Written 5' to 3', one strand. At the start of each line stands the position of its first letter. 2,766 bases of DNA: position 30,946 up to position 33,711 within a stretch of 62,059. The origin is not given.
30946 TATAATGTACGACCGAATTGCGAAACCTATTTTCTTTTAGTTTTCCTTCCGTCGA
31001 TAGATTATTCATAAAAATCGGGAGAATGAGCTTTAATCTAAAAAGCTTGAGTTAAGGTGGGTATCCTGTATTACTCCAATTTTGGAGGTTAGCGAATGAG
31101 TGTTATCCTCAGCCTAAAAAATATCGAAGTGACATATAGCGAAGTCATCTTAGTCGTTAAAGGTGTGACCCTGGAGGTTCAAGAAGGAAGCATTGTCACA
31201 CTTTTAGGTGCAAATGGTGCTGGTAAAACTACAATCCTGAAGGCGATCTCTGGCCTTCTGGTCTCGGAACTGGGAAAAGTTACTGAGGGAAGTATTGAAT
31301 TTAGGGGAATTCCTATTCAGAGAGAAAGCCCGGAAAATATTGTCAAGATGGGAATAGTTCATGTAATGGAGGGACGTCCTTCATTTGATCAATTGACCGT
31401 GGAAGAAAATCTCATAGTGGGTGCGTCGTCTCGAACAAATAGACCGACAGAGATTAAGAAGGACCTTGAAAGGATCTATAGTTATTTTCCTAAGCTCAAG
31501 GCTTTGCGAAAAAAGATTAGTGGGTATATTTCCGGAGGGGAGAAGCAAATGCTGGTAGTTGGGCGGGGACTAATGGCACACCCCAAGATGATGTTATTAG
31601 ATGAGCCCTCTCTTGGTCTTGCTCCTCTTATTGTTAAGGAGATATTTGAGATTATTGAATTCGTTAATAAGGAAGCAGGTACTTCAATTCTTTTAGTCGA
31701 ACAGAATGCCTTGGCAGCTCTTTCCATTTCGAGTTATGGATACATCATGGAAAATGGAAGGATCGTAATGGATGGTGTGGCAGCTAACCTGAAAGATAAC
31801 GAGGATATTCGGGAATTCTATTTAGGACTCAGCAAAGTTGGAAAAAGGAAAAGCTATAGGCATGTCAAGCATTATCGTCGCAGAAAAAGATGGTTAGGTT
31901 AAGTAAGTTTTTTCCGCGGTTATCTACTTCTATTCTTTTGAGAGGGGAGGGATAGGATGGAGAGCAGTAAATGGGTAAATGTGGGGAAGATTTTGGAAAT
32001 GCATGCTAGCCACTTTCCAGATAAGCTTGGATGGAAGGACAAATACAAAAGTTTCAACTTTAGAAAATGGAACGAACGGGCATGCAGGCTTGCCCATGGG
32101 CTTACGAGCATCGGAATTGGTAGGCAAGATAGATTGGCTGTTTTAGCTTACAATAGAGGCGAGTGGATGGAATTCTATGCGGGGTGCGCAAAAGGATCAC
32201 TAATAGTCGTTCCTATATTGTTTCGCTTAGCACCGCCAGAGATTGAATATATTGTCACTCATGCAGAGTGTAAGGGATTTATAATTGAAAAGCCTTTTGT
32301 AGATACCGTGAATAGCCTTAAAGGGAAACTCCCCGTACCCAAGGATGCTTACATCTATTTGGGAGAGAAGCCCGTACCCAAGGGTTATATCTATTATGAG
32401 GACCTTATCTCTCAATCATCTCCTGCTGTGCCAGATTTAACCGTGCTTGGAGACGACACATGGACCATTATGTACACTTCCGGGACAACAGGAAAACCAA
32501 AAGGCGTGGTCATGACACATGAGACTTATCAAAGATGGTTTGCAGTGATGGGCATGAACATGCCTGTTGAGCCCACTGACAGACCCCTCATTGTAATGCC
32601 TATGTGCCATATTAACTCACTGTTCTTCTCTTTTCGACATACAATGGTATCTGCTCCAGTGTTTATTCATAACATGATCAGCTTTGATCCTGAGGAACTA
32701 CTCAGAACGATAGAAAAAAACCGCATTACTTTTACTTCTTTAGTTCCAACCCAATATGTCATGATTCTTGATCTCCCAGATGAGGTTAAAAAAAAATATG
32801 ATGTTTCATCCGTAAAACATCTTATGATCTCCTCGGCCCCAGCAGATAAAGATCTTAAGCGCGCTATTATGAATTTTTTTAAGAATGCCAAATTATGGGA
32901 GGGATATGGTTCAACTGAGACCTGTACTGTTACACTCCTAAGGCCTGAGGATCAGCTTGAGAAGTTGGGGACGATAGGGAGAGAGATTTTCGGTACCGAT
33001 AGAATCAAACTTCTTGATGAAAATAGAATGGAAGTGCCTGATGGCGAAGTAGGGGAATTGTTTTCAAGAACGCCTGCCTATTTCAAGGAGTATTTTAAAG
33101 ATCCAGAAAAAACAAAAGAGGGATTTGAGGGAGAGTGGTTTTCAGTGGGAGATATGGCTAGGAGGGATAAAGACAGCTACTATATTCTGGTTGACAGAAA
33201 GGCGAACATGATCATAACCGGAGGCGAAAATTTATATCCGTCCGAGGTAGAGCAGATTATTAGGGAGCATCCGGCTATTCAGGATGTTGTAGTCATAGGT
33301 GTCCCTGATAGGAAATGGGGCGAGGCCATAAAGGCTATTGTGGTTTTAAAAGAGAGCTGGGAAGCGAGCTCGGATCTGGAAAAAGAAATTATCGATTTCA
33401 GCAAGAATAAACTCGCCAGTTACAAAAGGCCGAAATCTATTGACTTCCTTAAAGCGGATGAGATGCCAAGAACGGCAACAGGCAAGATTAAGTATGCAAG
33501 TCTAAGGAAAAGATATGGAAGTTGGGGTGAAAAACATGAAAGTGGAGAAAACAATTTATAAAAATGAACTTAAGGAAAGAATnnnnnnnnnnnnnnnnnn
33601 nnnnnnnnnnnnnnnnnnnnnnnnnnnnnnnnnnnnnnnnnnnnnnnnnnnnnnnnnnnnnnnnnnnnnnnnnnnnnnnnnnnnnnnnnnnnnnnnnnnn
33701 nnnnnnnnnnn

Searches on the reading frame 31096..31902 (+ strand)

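Call 9: search_protein_families(library=pfam, proteins=[window:31096-31902:+])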
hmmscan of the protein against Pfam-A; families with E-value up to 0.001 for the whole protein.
window:31096-31902:+ (268 aa): 4 families
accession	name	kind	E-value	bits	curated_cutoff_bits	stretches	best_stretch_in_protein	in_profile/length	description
PF00005.33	ABC_tran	-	2.2e-25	90.3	25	1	22-172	2-136/137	ABC transporter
PF13304.12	AAA_21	-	1.4e-08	35.6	27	1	34-70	2-43/304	AAA domain, putative AbiEii toxin, Type IV TA system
PF13476.12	AAA_23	-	8.1e-06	27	27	1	23-92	12-84/201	AAA domain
PF13555.12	AAA_29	-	4.6e-05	23.5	27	1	23-58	14-49/61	P-loop containing region of AAA domain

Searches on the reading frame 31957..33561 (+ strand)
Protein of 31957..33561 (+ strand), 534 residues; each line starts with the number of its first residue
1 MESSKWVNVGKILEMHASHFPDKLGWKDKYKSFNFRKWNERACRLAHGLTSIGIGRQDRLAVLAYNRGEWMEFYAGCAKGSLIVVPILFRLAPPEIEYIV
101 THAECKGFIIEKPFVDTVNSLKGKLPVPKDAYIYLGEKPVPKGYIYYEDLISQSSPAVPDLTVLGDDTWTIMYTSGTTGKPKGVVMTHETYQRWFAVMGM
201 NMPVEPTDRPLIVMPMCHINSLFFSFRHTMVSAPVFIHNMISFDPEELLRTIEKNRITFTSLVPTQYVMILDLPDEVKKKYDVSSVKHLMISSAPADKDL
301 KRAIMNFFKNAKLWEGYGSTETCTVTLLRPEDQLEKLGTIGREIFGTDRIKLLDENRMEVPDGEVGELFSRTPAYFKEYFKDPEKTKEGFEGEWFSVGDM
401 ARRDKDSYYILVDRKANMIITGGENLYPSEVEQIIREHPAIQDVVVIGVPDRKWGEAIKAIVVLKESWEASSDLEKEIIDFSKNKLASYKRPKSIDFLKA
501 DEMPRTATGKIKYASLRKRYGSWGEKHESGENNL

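Call 9: search_protein_families(library=pfam, proteins=[window:31957-33561:+])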
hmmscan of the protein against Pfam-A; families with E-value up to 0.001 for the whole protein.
window:31957-33561:+ (534 aa): 3 families
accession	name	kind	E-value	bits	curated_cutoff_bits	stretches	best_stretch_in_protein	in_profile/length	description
PF00501.34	AMP-binding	-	1.9e-76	257.8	29.9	1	14-380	2-384/384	AMP-binding enzyme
PF13193.12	AMP-binding_C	-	7.5e-21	75.3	24.5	1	430-510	1-76/76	AMP-binding enzyme C-terminal domain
PF23562.2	AMP-binding_C_3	-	0.00015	22.6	20.8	0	419-455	5-42/124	AMP-binding enzyme C-terminal domain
